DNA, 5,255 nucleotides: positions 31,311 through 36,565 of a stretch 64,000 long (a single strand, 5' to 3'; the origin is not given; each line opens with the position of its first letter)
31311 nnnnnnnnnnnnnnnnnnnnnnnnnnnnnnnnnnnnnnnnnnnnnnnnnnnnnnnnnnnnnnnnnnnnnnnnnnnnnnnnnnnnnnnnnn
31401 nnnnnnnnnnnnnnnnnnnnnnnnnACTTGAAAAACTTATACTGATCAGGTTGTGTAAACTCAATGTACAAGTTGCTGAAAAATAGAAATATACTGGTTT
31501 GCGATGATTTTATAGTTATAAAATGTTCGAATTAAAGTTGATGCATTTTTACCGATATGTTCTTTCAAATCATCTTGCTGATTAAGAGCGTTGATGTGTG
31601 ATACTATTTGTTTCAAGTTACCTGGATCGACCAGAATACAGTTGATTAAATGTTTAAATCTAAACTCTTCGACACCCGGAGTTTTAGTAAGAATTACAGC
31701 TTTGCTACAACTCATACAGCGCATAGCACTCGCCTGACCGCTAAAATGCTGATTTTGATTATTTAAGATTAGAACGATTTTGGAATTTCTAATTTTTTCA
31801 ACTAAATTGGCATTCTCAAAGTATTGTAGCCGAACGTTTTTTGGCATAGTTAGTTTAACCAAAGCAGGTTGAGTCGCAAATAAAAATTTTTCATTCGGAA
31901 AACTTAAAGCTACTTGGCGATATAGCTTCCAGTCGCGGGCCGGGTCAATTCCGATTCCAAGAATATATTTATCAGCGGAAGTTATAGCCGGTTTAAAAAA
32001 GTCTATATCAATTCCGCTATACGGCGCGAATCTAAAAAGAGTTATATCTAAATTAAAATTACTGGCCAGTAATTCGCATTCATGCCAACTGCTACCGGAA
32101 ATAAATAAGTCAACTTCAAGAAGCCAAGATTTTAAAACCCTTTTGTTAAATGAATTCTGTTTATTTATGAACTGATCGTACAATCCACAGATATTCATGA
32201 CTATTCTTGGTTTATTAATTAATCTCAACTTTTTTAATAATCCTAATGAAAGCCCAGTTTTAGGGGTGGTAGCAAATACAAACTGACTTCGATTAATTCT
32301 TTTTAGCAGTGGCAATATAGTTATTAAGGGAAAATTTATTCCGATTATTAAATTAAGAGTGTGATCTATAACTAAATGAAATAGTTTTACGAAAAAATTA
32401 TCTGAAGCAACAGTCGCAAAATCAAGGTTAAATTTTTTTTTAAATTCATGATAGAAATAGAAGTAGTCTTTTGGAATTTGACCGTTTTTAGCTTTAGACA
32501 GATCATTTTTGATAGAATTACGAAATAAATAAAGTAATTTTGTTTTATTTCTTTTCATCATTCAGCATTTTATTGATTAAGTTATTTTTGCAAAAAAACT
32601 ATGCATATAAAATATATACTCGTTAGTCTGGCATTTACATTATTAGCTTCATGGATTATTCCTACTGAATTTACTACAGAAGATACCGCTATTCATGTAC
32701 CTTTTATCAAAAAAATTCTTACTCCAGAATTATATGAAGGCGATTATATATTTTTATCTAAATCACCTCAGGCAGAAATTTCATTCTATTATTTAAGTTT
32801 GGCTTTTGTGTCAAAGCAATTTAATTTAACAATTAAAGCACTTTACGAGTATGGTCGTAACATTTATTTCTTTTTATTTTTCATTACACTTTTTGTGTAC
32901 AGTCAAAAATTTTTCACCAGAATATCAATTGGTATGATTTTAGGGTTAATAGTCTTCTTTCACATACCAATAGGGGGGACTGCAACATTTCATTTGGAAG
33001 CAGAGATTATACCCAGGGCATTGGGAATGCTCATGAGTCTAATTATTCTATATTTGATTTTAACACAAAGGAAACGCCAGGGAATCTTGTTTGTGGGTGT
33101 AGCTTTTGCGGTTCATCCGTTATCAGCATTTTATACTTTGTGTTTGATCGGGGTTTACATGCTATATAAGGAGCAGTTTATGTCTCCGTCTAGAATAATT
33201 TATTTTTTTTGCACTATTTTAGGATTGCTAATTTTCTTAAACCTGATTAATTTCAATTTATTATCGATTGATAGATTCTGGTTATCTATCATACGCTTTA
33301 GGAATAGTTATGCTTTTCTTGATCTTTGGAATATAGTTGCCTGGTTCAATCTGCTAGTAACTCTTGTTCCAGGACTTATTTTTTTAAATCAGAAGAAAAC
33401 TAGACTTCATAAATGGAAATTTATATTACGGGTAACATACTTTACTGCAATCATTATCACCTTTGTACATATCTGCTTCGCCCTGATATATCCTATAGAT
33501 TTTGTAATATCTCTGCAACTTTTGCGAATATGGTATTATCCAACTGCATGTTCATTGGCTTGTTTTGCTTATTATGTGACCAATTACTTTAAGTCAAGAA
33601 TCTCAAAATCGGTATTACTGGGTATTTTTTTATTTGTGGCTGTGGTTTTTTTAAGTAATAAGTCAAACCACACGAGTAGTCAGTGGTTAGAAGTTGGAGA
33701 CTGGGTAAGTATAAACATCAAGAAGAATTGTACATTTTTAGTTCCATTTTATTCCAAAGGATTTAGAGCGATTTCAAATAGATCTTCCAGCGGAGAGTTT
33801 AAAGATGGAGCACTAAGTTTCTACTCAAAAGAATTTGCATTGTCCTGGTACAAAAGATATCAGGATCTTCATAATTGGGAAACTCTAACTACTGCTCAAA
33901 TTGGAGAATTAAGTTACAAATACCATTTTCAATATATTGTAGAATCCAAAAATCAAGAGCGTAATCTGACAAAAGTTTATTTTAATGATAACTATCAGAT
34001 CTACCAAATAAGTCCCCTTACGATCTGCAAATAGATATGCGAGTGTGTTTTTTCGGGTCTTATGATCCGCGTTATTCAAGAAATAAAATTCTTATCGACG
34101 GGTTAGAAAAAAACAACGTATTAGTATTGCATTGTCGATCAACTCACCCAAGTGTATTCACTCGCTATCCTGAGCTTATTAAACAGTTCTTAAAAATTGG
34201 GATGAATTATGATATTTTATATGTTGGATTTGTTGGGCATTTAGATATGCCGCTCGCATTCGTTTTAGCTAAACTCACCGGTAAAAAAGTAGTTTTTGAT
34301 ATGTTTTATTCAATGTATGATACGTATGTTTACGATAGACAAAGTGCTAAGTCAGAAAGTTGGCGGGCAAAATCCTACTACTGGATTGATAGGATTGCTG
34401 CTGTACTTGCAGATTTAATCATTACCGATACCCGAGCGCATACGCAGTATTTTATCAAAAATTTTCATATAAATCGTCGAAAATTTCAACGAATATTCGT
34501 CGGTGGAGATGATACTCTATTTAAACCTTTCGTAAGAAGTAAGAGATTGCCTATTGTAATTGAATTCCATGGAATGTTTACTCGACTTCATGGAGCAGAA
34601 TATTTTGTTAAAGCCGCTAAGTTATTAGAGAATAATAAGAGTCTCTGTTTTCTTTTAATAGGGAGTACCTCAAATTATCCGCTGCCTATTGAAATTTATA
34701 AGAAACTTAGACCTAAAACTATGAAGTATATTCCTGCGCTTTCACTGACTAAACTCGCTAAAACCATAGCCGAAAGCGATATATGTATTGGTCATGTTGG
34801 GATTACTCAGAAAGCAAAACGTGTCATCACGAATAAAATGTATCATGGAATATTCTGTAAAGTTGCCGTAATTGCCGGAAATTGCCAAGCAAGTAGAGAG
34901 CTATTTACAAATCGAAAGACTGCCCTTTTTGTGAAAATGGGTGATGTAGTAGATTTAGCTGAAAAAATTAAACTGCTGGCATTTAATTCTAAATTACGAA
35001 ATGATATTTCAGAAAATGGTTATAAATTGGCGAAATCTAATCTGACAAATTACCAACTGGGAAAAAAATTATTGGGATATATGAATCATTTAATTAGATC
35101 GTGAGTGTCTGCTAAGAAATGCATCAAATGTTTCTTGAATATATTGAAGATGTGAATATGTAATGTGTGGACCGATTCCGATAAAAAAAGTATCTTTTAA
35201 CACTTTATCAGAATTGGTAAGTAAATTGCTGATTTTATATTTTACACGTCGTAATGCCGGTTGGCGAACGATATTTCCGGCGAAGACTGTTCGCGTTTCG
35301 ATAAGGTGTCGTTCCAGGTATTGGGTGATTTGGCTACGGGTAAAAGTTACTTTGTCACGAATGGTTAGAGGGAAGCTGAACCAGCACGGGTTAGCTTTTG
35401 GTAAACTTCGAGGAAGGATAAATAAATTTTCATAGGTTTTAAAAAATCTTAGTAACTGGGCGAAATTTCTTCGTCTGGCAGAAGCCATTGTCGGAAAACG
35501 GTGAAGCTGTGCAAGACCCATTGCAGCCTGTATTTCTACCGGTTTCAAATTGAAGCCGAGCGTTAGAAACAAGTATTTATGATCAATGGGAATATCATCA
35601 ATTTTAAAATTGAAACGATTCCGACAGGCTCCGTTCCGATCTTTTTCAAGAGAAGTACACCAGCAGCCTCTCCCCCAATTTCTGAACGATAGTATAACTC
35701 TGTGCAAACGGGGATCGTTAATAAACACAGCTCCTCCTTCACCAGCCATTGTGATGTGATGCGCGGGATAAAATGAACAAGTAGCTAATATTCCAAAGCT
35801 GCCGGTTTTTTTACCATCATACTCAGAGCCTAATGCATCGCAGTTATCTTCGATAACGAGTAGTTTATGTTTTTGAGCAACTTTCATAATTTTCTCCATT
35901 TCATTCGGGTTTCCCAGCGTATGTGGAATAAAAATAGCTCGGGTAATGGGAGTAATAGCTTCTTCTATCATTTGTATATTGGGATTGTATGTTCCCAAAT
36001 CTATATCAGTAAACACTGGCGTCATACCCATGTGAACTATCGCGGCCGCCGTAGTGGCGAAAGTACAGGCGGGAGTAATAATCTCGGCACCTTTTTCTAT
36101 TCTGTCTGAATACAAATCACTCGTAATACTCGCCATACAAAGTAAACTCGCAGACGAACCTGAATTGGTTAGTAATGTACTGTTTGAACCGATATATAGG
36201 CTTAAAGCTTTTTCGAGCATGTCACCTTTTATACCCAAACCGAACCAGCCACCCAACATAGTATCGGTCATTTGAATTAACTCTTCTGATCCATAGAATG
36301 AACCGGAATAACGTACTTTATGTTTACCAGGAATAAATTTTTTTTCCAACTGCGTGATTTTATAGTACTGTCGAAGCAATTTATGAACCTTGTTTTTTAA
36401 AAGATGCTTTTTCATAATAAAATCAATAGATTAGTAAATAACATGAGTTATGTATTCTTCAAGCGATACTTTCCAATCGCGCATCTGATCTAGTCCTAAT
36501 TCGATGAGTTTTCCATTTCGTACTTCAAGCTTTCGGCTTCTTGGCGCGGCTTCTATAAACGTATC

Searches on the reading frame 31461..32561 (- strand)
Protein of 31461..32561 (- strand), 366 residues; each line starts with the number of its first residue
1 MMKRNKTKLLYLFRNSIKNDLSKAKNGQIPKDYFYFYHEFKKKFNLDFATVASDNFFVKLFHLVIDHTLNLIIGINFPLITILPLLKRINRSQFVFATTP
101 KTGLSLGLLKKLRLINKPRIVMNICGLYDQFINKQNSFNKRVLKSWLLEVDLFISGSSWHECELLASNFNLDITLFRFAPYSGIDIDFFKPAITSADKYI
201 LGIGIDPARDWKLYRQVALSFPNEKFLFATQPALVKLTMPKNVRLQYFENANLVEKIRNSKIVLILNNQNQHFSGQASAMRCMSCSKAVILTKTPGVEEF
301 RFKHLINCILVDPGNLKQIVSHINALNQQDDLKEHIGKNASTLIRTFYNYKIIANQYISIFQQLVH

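Call 8: search_protein_families(library=pfam, proteins=[window:31461-32561:-], max_evalue=0.01)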
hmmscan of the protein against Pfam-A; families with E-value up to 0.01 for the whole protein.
window:31461-32561:- (366 aa): 2 families
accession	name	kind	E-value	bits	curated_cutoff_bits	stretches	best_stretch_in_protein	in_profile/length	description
PF00534.26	Glycos_transf_1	-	3.8e-05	23.7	26.4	1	241-340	73-169/172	Glycosyl transferases group 1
PF13524.12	Glyco_trans_1_2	-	9.8e-05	22.8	25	1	244-358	31-143/144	Glycosyl transferase-like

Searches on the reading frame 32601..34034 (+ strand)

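Call 8: search_protein_families(library=pfam, proteins=[window:32601-34034:+], max_evalue=0.01)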
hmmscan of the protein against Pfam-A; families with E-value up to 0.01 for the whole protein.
window:32601-34034:+ (477 aa): 1 family
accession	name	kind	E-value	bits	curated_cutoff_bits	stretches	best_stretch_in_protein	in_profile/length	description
PF20604.3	DUF6798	-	4.5e-07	29.9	26.9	1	361-423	2-61/61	Domain of unknown function (DUF6798)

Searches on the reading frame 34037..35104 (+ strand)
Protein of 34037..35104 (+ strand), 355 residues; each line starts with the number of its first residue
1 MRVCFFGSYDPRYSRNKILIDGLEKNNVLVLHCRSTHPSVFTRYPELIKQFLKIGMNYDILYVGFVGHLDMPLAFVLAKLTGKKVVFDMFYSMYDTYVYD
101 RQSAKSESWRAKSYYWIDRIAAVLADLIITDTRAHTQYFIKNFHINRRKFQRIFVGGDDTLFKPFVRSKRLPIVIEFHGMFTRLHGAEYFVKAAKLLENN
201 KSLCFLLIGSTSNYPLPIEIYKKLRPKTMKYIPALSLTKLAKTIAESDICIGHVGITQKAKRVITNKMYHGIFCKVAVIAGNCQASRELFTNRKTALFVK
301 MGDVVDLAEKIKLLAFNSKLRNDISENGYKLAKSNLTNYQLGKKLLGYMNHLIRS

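Call 7: search_protein_families(library=pfam, proteins=[window:34037-35104:+], max_evalue=0.01)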
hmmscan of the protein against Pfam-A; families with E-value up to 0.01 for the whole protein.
window:34037-35104:+ (355 aa): 4 families
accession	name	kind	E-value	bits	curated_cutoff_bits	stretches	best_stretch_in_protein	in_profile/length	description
PF00534.26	Glycos_transf_1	-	1.6e-09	38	26.4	1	173-330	16-171/172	Glycosyl transferases group 1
PF13692.12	Glyco_trans_1_4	-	1.5e-08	35.5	27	1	174-314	3-139/142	Glycosyl transferases group 1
PF13524.12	Glyco_trans_1_2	-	1.2e-05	25.8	25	1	201-337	13-134/144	Glycosyl transferase-like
PF13439.12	Glyco_transf_4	-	0.00056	20.4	28.5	1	32-153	52-162/170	Glycosyltransferase Family 4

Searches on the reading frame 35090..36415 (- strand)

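Call 7: search_protein_families(library=pfam, proteins=[window:35090-36415:-], max_evalue=0.01)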
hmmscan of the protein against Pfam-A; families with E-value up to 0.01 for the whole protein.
window:35090-36415:- (441 aa): 2 families
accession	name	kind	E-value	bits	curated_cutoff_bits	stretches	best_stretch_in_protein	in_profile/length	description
PF01041.23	DegT_DnrJ_EryC1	-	2.1e-80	271.1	19.8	1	44-429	6-358/360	DegT/DnrJ/EryC1/StrS aminotransferase family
PF01053.26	Cys_Met_Meta_PP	-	2.2e-05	23.6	27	1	65-192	55-175/381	Cys/Met metabolism PLP-dependent enzyme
